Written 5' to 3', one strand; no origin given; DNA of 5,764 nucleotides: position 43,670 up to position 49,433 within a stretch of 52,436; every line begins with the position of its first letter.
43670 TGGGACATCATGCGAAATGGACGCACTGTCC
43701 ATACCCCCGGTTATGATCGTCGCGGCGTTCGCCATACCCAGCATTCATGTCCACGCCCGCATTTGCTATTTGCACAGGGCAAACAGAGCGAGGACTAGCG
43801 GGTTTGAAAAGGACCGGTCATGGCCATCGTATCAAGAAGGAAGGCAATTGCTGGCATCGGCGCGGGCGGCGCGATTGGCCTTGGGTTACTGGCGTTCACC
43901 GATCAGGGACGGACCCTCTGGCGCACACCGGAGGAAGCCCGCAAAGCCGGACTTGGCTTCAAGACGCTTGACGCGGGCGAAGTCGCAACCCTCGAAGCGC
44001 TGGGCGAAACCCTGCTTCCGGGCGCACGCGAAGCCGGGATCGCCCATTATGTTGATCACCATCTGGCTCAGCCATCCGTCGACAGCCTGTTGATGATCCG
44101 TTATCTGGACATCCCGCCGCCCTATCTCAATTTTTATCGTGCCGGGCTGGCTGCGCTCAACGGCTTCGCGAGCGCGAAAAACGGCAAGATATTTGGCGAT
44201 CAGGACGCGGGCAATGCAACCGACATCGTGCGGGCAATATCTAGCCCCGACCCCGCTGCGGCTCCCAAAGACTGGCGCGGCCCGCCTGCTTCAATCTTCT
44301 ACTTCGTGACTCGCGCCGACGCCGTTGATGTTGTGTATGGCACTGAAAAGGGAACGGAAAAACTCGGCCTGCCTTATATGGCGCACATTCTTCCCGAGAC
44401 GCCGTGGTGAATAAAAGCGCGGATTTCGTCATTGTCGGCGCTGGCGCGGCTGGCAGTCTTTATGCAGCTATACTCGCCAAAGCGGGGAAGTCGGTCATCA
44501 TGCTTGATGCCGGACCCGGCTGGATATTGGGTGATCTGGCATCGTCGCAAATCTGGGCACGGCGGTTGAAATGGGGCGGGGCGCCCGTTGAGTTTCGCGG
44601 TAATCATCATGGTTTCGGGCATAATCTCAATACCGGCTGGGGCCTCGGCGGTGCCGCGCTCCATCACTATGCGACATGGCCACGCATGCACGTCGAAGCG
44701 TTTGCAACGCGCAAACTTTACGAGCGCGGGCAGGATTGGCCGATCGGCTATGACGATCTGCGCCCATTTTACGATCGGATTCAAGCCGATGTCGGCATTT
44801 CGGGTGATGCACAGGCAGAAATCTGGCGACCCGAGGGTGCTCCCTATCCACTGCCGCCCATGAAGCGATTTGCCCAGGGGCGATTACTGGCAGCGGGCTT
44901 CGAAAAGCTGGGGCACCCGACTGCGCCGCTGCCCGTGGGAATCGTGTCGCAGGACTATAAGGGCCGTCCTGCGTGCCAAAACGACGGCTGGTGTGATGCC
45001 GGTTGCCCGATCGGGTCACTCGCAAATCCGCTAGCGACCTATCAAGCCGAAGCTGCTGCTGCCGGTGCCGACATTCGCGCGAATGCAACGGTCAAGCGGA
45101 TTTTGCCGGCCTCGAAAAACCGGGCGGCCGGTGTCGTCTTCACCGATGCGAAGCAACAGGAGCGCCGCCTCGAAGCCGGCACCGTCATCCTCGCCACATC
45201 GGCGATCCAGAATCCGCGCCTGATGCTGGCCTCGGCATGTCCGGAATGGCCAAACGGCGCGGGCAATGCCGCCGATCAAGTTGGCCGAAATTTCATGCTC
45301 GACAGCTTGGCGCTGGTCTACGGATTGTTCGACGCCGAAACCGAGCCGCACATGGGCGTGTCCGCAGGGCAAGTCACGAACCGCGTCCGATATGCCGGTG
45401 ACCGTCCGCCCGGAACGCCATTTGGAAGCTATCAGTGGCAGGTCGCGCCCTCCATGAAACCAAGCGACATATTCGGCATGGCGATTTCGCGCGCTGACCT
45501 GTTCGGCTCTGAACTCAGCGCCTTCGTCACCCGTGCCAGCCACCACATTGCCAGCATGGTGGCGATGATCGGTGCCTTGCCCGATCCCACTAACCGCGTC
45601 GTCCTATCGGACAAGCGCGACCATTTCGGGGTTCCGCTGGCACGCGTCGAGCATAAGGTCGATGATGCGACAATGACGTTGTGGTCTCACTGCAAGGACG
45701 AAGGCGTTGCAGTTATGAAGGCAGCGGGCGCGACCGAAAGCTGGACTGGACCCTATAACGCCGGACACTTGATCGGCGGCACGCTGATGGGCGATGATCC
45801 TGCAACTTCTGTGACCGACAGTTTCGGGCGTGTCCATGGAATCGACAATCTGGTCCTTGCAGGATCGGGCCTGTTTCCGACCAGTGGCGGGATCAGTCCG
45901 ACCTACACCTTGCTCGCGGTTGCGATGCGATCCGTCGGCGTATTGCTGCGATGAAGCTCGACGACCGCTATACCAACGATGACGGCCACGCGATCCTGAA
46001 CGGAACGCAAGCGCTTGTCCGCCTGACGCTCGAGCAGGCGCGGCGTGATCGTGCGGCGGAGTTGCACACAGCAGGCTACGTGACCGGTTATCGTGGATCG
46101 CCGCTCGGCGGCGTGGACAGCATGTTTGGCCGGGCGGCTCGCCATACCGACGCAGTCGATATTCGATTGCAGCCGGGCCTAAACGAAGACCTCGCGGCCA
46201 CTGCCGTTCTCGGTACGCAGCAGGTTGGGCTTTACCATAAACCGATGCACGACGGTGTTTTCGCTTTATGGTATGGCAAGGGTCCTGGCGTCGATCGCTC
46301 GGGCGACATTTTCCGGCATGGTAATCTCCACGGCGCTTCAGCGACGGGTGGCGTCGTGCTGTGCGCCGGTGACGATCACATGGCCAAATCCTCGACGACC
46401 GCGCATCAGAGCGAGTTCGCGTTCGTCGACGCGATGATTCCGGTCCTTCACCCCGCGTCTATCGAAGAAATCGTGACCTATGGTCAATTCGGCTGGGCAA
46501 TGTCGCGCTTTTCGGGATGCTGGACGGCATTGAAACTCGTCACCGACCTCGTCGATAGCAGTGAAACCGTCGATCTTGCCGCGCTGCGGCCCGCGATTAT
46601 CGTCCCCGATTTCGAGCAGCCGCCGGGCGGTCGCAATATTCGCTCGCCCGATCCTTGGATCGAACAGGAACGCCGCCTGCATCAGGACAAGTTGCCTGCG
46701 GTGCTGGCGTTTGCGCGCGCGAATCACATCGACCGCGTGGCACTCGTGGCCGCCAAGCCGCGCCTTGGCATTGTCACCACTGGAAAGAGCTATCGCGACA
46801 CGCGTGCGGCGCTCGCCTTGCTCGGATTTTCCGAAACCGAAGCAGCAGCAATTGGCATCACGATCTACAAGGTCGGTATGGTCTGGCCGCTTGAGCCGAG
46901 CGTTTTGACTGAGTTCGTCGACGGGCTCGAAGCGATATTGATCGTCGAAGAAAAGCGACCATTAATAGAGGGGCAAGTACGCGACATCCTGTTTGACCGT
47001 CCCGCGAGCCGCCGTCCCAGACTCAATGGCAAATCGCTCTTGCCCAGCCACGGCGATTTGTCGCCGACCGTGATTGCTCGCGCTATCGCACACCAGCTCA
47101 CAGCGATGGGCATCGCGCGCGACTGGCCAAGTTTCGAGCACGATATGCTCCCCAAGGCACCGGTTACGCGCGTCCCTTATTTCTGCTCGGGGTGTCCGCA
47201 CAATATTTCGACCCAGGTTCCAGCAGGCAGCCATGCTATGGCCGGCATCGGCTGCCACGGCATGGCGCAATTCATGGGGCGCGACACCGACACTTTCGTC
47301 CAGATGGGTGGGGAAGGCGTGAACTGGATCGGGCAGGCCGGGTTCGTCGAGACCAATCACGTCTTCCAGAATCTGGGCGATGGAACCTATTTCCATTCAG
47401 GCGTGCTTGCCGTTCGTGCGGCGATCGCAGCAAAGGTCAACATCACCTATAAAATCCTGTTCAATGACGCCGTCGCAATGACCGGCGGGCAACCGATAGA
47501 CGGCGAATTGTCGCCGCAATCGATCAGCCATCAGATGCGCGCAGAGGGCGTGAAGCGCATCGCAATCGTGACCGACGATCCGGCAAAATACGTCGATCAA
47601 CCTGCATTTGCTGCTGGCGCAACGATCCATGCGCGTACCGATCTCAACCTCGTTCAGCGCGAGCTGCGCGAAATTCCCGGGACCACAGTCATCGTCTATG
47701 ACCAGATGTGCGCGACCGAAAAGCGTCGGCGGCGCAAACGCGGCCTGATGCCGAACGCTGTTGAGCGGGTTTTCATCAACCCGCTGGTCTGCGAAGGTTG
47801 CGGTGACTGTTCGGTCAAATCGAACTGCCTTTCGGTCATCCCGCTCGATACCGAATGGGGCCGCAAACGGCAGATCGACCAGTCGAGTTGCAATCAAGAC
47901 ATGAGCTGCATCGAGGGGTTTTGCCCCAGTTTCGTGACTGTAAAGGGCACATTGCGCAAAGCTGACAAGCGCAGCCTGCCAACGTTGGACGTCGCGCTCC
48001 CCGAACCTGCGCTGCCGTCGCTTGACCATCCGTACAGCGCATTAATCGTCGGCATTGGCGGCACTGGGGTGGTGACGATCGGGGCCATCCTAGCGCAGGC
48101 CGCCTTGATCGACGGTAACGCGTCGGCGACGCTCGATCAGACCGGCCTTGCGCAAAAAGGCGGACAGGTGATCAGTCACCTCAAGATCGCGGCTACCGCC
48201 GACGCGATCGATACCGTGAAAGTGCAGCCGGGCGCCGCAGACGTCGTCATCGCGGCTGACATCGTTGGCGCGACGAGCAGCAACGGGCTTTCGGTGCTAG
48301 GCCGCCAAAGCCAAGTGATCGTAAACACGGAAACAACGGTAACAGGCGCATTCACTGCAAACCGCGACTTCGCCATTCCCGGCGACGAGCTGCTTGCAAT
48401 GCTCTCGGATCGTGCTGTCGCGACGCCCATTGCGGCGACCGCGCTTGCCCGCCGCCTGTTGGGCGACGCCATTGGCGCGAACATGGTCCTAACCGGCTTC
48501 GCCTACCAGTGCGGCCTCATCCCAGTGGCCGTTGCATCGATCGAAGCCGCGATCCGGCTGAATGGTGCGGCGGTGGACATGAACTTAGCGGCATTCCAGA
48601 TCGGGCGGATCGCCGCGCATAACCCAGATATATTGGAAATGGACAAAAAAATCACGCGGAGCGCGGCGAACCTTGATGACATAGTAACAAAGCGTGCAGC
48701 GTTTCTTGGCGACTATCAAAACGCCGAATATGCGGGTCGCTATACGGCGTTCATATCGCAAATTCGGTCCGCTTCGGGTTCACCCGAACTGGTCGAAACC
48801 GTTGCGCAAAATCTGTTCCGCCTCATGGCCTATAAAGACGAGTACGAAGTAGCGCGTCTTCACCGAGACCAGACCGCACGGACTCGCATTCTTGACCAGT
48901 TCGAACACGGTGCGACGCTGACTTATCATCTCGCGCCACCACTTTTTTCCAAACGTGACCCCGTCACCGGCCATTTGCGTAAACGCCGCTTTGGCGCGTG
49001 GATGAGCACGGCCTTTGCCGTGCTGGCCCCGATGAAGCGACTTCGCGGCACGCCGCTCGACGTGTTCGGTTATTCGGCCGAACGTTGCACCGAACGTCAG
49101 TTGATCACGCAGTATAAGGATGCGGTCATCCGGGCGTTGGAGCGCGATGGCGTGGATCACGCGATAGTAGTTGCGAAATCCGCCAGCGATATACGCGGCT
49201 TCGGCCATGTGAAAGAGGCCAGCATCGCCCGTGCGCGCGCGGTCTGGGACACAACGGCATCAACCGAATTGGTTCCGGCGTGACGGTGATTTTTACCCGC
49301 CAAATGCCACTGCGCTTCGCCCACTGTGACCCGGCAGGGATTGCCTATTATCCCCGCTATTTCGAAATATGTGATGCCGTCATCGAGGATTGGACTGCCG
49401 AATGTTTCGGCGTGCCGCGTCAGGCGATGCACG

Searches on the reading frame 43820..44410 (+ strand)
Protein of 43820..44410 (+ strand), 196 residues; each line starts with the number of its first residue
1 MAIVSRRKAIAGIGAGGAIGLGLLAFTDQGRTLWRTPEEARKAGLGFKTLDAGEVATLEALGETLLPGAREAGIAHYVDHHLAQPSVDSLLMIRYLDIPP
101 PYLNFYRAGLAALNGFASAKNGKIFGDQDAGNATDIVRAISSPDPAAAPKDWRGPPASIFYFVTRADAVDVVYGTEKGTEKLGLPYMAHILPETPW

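Call 10: search_protein_families(library=pfam, proteins=[window:43820-44410:+], max_evalue=0.0001)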
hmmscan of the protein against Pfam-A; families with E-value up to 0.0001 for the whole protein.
window:43820-44410:+ (196 aa): 1 family
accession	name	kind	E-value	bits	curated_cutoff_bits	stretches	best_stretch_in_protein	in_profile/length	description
PF13618.11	Gluconate_2-dh3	-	2.3e-13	51.1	23.4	1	54-186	3-128/135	Gluconate 2-dehydrogenase subunit 3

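Call 44: search_protein_families(library=ncbifam, proteins=[window:43820-44410:+], max_evalue=1e-8)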
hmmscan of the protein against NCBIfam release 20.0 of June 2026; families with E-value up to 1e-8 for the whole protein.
window:43820-44410:+ (196 aa): 0 families

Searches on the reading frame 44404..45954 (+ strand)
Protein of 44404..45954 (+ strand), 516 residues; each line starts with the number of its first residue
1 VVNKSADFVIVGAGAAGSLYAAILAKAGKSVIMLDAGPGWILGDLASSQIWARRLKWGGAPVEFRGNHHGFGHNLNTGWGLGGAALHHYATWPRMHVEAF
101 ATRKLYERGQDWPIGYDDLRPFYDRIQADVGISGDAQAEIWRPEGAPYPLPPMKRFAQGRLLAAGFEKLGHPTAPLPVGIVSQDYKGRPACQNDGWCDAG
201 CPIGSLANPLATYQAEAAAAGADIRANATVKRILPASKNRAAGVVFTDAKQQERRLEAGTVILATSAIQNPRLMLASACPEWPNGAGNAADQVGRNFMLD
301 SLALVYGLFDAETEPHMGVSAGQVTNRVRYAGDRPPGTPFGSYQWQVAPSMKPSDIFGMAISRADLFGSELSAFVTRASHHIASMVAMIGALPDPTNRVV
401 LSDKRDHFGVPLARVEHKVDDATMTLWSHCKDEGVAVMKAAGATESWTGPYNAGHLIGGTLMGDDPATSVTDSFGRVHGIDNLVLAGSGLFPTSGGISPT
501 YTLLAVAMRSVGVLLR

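Call 10: search_protein_families(library=pfam, proteins=[window:44404-45954:+], max_evalue=0.0001)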
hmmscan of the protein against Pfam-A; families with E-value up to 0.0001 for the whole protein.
window:44404-45954:+ (516 aa): 6 families
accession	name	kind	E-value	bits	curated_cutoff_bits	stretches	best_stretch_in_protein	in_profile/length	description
PF05199.19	GMC_oxred_C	-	1.4e-14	55.3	24.6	1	393-507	1-139/139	GMC oxidoreductase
PF00732.25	GMC_oxred_N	-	4.2e-14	53.3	23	1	77-299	23-215/218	GMC oxidoreductase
PF01266.30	DAO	-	1.7e-07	31.5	27.9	0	7-40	1-36/353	FAD dependent oxidoreductase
PF00890.30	FAD_binding_2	-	3.7e-07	30.1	20.4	0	7-39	1-33/414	FAD binding domain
PF13450.12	NAD_binding_8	-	1.6e-06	28.8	21.9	1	10-58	1-48/68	NAD(P)-binding Rossmann-like domain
PF07992.20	Pyr_redox_2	-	8.3e-05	22.6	26.1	0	6-39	143-176/291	Pyridine nucleotide-disulphide oxidoreductase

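Call 44: search_protein_families(library=ncbifam, proteins=[window:44404-45954:+], max_evalue=1e-8)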
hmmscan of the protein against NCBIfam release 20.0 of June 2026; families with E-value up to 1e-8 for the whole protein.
window:44404-45954:+ (516 aa): 5 families
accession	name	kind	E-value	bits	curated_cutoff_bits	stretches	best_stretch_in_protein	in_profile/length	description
TIGR03970.1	mycofact_MftG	equivalog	2.3e-14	53.3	387.45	0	6-43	1-39/487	mycofactocin dehydrogenase MftG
NF002550.0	PRK02106.1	subfamily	5.7e-12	44.9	605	0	222-277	216-270/563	choline dehydrogenase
TIGR02462.1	pyranose_ox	equivalog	1.4e-10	40.7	544.9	0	448-511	477-540/548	pyranose oxidase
NF058674.1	CholsOxChoxAB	equivalog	7.3e-10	38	850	0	6-59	6-59/535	cholesterol oxidase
TIGR04542.1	GMC_mycofac_2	equivalog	9e-09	34.9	400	0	7-102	1-94/425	mycofactocin system GMC family oxidoreductase MftG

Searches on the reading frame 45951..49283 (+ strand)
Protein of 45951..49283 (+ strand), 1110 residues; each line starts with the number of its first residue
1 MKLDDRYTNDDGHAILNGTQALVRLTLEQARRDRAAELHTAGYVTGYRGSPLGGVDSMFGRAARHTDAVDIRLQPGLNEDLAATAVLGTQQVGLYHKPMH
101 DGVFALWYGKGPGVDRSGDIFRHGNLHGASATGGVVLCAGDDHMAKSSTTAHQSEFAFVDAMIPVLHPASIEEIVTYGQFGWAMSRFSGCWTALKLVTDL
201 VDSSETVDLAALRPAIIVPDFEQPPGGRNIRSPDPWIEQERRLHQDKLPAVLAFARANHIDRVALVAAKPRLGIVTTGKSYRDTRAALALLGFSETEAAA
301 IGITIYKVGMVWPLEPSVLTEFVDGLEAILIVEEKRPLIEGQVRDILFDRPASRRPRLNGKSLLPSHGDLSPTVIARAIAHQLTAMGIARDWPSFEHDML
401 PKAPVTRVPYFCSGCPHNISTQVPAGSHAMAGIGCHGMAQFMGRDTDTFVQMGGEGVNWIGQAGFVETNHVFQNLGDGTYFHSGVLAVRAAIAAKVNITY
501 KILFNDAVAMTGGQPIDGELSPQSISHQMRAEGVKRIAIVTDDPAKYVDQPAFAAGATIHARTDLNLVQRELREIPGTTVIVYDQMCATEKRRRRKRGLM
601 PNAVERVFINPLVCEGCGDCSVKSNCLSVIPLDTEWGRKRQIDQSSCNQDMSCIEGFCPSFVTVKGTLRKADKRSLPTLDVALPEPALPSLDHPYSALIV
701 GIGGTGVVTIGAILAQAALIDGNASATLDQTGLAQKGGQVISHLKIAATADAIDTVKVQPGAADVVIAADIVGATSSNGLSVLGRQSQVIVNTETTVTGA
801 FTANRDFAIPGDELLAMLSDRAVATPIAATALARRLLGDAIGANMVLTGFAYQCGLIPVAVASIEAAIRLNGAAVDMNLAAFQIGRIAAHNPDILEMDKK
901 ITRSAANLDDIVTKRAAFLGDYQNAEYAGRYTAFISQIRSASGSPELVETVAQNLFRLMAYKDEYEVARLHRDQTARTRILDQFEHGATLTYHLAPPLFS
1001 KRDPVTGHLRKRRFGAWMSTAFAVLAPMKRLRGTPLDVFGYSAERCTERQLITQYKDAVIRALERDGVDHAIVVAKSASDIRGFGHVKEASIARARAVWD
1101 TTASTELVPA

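Call 10: search_protein_families(library=pfam, proteins=[window:45951-49283:+], max_evalue=0.0001)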
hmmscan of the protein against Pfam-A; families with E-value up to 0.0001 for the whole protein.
window:45951-49283:+ (1110 aa): 2 families
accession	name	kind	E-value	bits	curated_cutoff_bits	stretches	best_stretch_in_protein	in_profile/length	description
PF20169.3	DUF6537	-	8.3e-61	205.9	27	1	908-1100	1-202/203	Family of unknown function (DUF6537)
PF01558.24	POR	-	3.8e-18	66.7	27.4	1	703-886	1-172/173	Pyruvate ferredoxin/flavodoxin oxidoreductase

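Call 44: search_protein_families(library=ncbifam, proteins=[window:45951-49283:+], max_evalue=1e-8)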
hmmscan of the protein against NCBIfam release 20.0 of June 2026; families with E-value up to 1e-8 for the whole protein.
window:45951-49283:+ (1110 aa): 14 families
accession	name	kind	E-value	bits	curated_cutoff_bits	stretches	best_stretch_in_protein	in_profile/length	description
NF009589.0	PRK13030.1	subfamily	0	1485.6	816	1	2-1103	17-1154/1170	indolepyruvate ferredoxin oxidoreductase family protein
NF009588.0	PRK13029.1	subfamily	0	1463.4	952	1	3-1100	18-1170/1196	indolepyruvate ferredoxin oxidoreductase family protein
TIGR03336.1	IOR_alpha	equivalog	2.8e-39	134.9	650.9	1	131-655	96-588/595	indolepyruvate ferredoxin oxidoreductase subunit alpha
NF005322.0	PRK06853.1-2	equivalog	2.9e-20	72.9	237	1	697-890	8-194/197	indolepyruvate oxidoreductase subunit beta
NF005323.0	PRK06853.1-3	equivalog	1.4e-17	64.3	238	1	695-888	7-194/197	indolepyruvate oxidoreductase subunit beta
TIGR03334.1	IOR_beta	equivalog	3.1e-16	59.9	205.8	1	697-886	3-188/189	indolepyruvate ferredoxin oxidoreductase subunit beta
NF005329.0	PRK06853.2-4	equivalog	9e-14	52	267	1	698-781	5-90/175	indolepyruvate oxidoreductase subunit beta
NF005325.0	PRK06853.1-5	equivalog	2.2e-13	50.4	230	1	696-886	5-188/192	indolepyruvate oxidoreductase subunit beta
NF005324.0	PRK06853.1-4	equivalog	2.5e-13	50.3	222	1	698-890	6-190/196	indolepyruvate oxidoreductase subunit beta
NF005328.0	PRK06853.2-2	equivalog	9.6e-12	45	240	1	697-858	6-156/192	indolepyruvate oxidoreductase subunit beta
NF004915.0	PRK06274.1-1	equivalog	2.1e-11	43.6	274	1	697-886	5-189/194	indolepyruvate oxidoreductase subunit beta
NF004918.0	PRK06274.1-4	equivalog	3.2e-11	43.3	278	1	695-864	3-165/202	indolepyruvate oxidoreductase subunit beta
NF004916.0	PRK06274.1-2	equivalog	1.9e-10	41.1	227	0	698-885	6-172/178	indolepyruvate oxidoreductase subunit beta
NF005326.0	PRK06853.1-6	equivalog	1.8e-09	37.7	348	1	695-889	4-196/202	indolepyruvate oxidoreductase subunit beta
